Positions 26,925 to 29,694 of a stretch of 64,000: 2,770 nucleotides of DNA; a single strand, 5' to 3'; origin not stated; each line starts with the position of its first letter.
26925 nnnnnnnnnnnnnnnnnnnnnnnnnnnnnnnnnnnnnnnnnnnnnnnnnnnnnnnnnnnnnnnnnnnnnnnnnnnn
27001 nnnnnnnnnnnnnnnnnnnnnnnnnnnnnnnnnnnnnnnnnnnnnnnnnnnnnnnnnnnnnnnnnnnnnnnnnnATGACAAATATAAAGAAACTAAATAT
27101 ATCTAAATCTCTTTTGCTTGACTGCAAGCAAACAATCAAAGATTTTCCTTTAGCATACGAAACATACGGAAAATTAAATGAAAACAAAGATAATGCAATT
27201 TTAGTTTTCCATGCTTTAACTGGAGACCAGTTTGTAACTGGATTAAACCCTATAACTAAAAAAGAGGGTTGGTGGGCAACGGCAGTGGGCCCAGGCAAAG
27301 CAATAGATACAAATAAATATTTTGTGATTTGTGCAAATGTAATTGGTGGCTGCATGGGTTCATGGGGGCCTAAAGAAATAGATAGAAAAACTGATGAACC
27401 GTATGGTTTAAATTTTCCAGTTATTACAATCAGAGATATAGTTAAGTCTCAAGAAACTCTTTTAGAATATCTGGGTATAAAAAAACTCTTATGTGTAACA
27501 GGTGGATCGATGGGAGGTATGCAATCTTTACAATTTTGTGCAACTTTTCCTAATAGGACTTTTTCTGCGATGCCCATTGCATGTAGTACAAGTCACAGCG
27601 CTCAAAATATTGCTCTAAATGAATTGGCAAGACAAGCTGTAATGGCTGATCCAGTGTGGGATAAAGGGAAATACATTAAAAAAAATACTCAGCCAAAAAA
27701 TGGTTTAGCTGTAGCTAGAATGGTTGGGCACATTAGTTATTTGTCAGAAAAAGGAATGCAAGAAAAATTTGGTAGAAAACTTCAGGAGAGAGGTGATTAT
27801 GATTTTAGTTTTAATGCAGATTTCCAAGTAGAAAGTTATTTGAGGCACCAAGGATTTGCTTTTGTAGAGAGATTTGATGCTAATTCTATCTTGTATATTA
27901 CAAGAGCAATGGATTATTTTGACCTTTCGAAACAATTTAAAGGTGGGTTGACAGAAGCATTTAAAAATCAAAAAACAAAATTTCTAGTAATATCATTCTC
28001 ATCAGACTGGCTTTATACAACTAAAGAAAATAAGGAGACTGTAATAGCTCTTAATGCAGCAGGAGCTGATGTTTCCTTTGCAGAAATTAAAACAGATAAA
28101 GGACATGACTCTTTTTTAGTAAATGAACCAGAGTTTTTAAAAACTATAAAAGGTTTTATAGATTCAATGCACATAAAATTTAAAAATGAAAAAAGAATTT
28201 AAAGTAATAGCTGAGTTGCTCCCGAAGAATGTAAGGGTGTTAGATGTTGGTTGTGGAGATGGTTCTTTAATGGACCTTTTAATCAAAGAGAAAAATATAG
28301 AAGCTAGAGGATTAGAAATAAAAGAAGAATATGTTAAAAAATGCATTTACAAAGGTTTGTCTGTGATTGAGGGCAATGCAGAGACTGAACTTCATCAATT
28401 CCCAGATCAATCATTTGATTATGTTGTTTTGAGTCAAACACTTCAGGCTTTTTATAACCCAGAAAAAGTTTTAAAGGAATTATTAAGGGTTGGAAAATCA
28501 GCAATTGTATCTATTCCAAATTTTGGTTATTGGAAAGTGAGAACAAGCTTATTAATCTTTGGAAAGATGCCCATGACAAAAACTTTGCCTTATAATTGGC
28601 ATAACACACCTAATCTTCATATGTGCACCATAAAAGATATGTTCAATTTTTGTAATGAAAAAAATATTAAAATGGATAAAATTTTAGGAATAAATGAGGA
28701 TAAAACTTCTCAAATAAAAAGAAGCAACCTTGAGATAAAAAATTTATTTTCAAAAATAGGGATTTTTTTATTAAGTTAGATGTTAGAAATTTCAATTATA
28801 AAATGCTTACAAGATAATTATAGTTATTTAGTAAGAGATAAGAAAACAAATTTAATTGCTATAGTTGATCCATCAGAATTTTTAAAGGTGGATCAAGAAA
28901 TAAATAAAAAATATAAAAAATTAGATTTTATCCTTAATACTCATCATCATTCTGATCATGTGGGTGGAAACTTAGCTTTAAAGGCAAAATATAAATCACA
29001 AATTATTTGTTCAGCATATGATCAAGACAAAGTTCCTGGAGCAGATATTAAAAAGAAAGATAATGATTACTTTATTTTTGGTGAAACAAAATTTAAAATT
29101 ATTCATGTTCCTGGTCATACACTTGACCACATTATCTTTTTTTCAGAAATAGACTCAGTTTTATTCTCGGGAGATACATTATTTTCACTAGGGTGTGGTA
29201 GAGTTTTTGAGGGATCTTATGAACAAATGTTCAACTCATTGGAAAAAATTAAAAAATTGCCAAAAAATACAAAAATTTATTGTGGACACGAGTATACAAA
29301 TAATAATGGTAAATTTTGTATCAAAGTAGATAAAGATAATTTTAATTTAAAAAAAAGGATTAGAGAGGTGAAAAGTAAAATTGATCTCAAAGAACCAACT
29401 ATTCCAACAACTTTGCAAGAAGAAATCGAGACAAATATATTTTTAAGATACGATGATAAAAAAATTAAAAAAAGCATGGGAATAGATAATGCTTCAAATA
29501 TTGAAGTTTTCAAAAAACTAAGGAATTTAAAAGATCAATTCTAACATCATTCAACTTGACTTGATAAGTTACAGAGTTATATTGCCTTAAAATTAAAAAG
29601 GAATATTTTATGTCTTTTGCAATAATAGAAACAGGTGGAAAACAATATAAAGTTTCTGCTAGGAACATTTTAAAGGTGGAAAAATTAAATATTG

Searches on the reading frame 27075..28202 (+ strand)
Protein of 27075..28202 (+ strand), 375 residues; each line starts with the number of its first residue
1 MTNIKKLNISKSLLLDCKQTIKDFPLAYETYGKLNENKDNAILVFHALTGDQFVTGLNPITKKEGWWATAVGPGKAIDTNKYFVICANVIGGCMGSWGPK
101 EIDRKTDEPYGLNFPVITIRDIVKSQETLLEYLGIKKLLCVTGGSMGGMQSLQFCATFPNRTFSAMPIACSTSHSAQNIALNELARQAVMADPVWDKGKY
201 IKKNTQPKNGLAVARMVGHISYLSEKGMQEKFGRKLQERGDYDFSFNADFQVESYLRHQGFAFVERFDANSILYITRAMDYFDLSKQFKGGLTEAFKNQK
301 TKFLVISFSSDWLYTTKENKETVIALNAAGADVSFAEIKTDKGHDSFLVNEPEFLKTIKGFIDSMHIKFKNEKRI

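Call 8: search_protein_families(library=pfam, proteins=[window:27075-28202:+])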
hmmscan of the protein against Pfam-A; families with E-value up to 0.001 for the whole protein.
window:27075-28202:+ (375 aa): 1 family
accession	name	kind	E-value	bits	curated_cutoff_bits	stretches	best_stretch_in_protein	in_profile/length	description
PF00561.26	Abhydrolase_1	-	2.6e-12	47.4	25.8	1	41-302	2-201/245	alpha/beta hydrolase fold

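Call 14: find_related_loci(query=window:27075-28202:+, collection=genome_contigs, flank=1500)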
Query window:27075-28202:+ (375 aa) in genome_contigs; peptide patterns used: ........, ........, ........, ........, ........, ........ (x = any residue, [..] = any of these).
192 stretches matched a pattern; 153 encode a relative of the query (tblastn E <= 1e-3); the best 80 are kept; 80 distinct loci.
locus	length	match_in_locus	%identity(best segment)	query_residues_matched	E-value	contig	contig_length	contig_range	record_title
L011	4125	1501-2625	94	1-375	0e+0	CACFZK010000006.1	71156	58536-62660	uncultured Pelagibacteraceae bacterium isolate AG-422-A21 genome assembly, contig: AG-422-A21_NODE_6, whole genome shotg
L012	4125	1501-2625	94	1-375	0e+0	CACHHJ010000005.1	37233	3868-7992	uncultured Pelagibacteraceae bacterium isolate AG-911-M22 genome assembly, contig: AG-911-M22_NODE_5, whole genome shotg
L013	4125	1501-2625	94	1-375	0e+0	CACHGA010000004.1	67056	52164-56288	uncultured Pelagibacteraceae bacterium isolate AG-430-A02 genome assembly, contig: AG-430-A02_NODE_4, whole genome shotg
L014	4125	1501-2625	91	1-375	0e+0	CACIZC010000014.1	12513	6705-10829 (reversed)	uncultured Pelagibacteraceae bacterium isolate AG-439-O05 genome assembly, contig: AG-439-O05_NODE_14, whole genome shot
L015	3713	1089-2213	91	1-375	0e+0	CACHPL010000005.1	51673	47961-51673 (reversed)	uncultured Pelagibacteraceae bacterium isolate AG-430-F03 genome assembly, contig: AG-430-F03_NODE_5, whole genome shotg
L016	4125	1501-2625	90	1-375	0e+0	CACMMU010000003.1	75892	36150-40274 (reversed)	MAG: uncultured Pelagibacteraceae bacterium isolate AG-919-C22 genome assembly, contig: AG-919-C22_NODE_3, whole genome 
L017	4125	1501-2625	90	1-375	0e+0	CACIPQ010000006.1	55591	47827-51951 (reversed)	uncultured Pelagibacteraceae bacterium isolate AG-439-C08 genome assembly, contig: AG-439-C08_NODE_6, whole genome shotg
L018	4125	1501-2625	89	1-375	0e+0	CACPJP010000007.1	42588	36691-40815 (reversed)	MAG: uncultured Pelagibacteraceae bacterium isolate AG-439-B06 genome assembly, contig: AG-439-B06_NODE_7, whole genome 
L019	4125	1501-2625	89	1-375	0e+0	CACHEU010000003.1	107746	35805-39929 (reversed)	uncultured Pelagibacteraceae bacterium isolate AG-426-O05 genome assembly, contig: AG-426-O05_NODE_3, whole genome shotg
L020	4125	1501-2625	90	1-375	0e+0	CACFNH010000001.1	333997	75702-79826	uncultured Pelagibacteraceae bacterium isolate AG-414-D07 genome assembly, contig: AG-414-D07_NODE_1, whole genome shotg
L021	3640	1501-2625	90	1-375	0e+0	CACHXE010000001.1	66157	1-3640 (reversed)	uncultured Pelagibacteraceae bacterium isolate AG-430-L09 genome assembly, contig: AG-430-L09_NODE_1, whole genome shotg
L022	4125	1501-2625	90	1-375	0e+0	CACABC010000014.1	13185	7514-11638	uncultured Pelagibacteraceae bacterium isolate AG-343-E17 genome assembly, contig: AG-343-E17_NODE_14, whole genome shot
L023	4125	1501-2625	89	1-375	0e+0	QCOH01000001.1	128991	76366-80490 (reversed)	Pelagibacteraceae bacterium AG-430-I06 Ga0172174_101, whole genome shotgun sequence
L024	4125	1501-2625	89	1-375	0e+0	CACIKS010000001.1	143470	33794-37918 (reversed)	uncultured Pelagibacteraceae bacterium isolate AG-435-M21 genome assembly, contig: AG-435-M21_NODE_1, whole genome shotg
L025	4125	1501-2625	88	1-375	0e+0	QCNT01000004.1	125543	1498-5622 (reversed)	Pelagibacteraceae bacterium AG-426-I15 Ga0172168_104, whole genome shotgun sequence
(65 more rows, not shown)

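Call 56: search_protein_families(library=ncbifam, proteins=[window:27075-28202:+])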
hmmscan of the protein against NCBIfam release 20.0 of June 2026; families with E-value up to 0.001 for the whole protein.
window:27075-28202:+ (375 aa): 9 families
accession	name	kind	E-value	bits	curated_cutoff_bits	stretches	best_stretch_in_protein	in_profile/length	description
NF001209.0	PRK00175.1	equivalog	2.9e-151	503.6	331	1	6-366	16-376/381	homoserine O-acetyltransferase MetX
NF047916.1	MetX_succinyl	exception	1.1e-135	452.4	560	1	5-364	8-368/370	homoserine O-succinyltransferase MetX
TIGR01392.2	MetX_acetyl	equivalog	1.1e-132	442.4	500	1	11-362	3-350/351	homoserine O-acetyltransferase MetX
NF047917.1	MetX_acetyl_MTB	exception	2.9e-91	306.3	475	1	8-362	11-359/361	homoserine O-acetyltransferase MetX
NF005262.1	PRK06765.1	equivalog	4.6e-72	243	450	1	18-362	17-365/366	E22 family MetX-like putative esterase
NF005757.0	PRK07581.1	subfamily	2.5e-46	158.1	332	1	11-360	13-331/339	hypothetical protein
NF047915.1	homoser_Ac_Staph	exception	2e-33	116.1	500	1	17-367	17-318/320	homoserine O-acetyltransferase MetX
NF005071.0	PRK06489.1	equivalog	6.6e-25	88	305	1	19-287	46-288/362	hypothetical protein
NF006449.0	PRK08775.1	equivalog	6.4e-22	77.9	296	1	19-354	42-329/344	homoserine O-succinyltransferase MetX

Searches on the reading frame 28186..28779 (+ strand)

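Call 8: search_protein_families(library=pfam, proteins=[window:28186-28779:+])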
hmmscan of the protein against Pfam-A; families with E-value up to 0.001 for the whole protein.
window:28186-28779:+ (197 aa): 7 families
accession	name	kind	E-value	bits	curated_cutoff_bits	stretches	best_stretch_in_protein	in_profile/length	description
PF07021.18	MetW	-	6.5e-74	248.2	21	1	3-196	2-193/193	Methionine biosynthesis protein MetW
PF13847.12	Methyltransf_31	-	4.6e-15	56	27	1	14-105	3-103/145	Methyltransferase domain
PF08241.18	Methyltransf_11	-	1.6e-13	51.5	21.2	1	19-104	1-88/95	Methyltransferase domain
PF13649.12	Methyltransf_25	-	4.8e-11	43.6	27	1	18-104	1-94/97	Methyltransferase domain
PF13489.12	Methyltransf_23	-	5.9e-09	36.3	27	1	7-101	15-106/164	Methyltransferase domain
PF08242.18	Methyltransf_12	-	7.8e-08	33.4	30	1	19-101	1-90/98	Methyltransferase domain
PF01209.24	Ubie_methyltran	-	3.3e-05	23.8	20.1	1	17-105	50-145/233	ubiE/COQ5 methyltransferase family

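Call 56: search_protein_families(library=ncbifam, proteins=[window:28186-28779:+])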
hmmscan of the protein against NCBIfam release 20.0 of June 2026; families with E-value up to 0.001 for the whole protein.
window:28186-28779:+ (197 aa): 17 families
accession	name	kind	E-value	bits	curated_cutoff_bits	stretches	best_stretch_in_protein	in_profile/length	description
TIGR02081.1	metW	equivalog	3e-73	245.5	189.5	1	3-196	2-193/194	methionine biosynthesis protein MetW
NF045667.1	MTase_DVU1556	equivalog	1.1e-12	47.8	155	1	13-102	21-110/213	DVU_1556 family methyltransferase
NF004452.0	PRK05785.1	equivalog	3e-09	36.7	207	1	6-127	43-163/228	hypothetical protein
TIGR01934.1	MenG_MenH_UbiE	subfamily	1.4e-07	31.1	158.35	1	14-105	39-135/223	ubiquinone/menaquinone biosynthesis methyltransferase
TIGR02072.1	BioC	equivalog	2.2e-07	31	184.95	1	14-105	34-126/244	malonyl-ACP O-methyltransferase BioC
NF043040.1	corrin_prot_MT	hypoth_equivalog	6.4e-07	29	180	1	7-93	34-127/216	corrinoid protein-associated methyltransferase CpaM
NF001244.0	PRK00216.1-5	equivalog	8.8e-06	25.2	216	1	14-105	50-147/236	bifunctional demethylmenaquinone methyltransferase/2-methoxy-6-polyprenyl-1,4-benzoquinol methylase UbiE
TIGR01983.1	UbiG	equivalog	1.2e-05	24.8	102.95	1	14-170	49-209/228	bifunctional 2-polyprenyl-6-hydroxyphenol methylase/3-demethylubiquinol 3-O-methyltransferase UbiG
NF001242.0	PRK00216.1-3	equivalog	3.4e-05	23.4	351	1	17-105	73-169/258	bifunctional demethylmenaquinone methyltransferase/2-methoxy-6-polyprenyl-1,4-benzoquinol methylase UbiE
TIGR02752.1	MenG_heptapren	equivalog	3.6e-05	23.4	419.85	1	41-105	81-143/231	demethylmenaquinone methyltransferase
NF001243.0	PRK00216.1-4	equivalog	3.6e-05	23.2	235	1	42-106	84-146/237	demethylmenaquinone methyltransferase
NF045825.1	FAmtase_mtf2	equivalog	6.8e-05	22.2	400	1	16-103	60-150/248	fatty-acid O-methyltransferase Mtf2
NF045882.1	PLipidMtase_Leg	equivalog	0.00028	20.8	390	0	12-106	40-138/207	phospholipid N-methyltransferase PmtA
NF047649.1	MTase_UXPK_star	exception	0.00051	19.2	460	1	17-104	80-174/283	methyltransferase/UXPK-star double selenoprotein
TIGR04543.1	ketoArg_3Met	equivalog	0.00074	18.7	425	1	7-53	142-189/336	2-ketoarginine methyltransferase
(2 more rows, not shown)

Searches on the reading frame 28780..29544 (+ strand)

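Call 8: search_protein_families(library=pfam, proteins=[window:28780-29544:+])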
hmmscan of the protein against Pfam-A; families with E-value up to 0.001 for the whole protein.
window:28780-29544:+ (254 aa): 3 families
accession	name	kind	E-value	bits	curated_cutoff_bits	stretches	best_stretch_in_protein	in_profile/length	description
PF16123.11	HAGH_C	-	4.4e-24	85.1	25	1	171-254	1-83/83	Hydroxyacylglutathione hydrolase C-terminus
PF00753.33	Lactamase_B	-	4.9e-24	85.8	22.7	1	14-170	7-196/196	Metallo-beta-lactamase superfamily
PF12706.13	Lactamase_B_2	-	0.00044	20.3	27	1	42-79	25-64/200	Beta-lactamase superfamily domain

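Call 56: search_protein_families(library=ncbifam, proteins=[window:28780-29544:+])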
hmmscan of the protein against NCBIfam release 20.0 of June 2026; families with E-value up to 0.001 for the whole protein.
window:28780-29544:+ (254 aa): 18 families
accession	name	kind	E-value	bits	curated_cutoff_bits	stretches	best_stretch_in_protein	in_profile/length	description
TIGR03413.1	GSH_gloB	equivalog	3.8e-87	291.8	200.8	1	5-254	2-248/248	hydroxyacylglutathione hydrolase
NF007597.0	PRK10241.1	equivalog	2.6e-50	171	421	1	5-254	4-251/251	hydroxyacylglutathione hydrolase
NF041804.1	MBL_fold_SolJ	exception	1e-16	60.8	350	1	13-191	18-199/224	solanimycin biosynthesis MBL-fold hydrolase SolJ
NF040641.1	bifunc_ST_SDO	equivalog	2.9e-14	52.8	625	1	93-176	263-348/423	bifunctional sulfur transferase/dioxygenase Blh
NF012229.1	bla_class_B_core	domain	8.1e-11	42.3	100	1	29-120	33-136/139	metallo-beta-lactamase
NF033088.2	bla_subclass_B1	equivalog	4e-08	33.2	200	1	39-175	59-205/217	subclass B1 metallo-beta-lactamase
TIGR04558.1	SoxH_rel_PQQ_1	hypoth_equivalog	9.2e-08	31.5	300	1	97-171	141-214/285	quinoprotein relay system zinc metallohydrolase 1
TIGR04559.1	SoxH_rel_PQQ_2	hypoth_equivalog_domain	6.2e-07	29.1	280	0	41-76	60-95/283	quinoprotein relay system zinc metallohydrolase 2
NF033105.1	bla_subclass_B3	equivalog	1.8e-06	27.4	240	1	44-85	58-99/257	subclass B3 metallo-beta-lactamase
NF000453.2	blaPEDO-3_fam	exception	1.9e-06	27.6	400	1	13-171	49-218/237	PEDO-3 family subclass B1 metallo-beta-lactamase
NF001911.0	PRK00685.1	equivalog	1.4e-05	24.7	144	1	28-79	21-72/228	metal-dependent hydrolase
NF000469.2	CAR_gen_B3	exception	2e-05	23.7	500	0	87-160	169-245/311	CAR family subclass B3 metallo-beta-lactamase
NF047925.1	pyridox_lacton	equivalog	8.7e-05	22.4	325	0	43-69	84-110/268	4-pyridoxolactonase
NF012145.1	blaDIM_SIM_IMP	exception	0.00013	21.8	288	1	42-166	59-186/209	DIM/SIM/IMP family subclass B1 metallo-beta-lactamase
NF008887.0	PRK11921.1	equivalog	0.00017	20.6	635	1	14-87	36-112/396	anaerobic nitric oxide reductase flavorubredoxin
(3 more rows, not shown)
